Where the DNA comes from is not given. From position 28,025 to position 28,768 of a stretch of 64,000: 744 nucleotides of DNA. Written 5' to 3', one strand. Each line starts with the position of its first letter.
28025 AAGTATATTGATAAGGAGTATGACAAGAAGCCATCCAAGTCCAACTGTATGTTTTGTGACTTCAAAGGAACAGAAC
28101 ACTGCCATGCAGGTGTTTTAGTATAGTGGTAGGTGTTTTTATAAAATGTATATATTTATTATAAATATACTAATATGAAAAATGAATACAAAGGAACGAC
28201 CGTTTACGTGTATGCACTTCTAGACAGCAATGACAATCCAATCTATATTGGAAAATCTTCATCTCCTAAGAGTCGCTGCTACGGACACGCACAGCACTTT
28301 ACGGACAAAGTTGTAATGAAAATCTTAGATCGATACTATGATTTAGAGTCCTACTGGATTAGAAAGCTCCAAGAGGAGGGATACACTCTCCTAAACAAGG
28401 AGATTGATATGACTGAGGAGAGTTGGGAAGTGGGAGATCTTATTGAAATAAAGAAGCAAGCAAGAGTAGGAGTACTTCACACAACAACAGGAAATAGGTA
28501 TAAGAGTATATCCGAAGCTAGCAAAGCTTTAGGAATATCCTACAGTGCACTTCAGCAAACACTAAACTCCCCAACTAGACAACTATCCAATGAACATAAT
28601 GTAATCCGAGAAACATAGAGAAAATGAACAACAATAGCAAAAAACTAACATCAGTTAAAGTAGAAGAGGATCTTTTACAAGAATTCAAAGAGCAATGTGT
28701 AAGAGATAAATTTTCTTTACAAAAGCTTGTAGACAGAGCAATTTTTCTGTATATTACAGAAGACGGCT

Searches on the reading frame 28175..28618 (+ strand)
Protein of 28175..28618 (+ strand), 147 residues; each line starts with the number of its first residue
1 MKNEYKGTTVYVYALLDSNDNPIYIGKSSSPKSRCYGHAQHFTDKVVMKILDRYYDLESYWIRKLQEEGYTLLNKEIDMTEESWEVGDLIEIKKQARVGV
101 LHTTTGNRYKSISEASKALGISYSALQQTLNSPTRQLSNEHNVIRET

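Call 7: search_protein_families(library=pfam, proteins=[window:28175-28618:+], max_evalue=0.01)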
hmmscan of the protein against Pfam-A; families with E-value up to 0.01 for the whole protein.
window:28175-28618:+ (147 aa): 2 families
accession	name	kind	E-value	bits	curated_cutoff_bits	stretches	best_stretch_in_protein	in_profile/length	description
PF01541.30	GIY-YIG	-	2.3e-05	25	22.6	1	11-41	3-33/78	GIY-YIG catalytic domain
PF07453.19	NUMOD1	-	0.0011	19.6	22.8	1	107-124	14-31/37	NUMOD1 domain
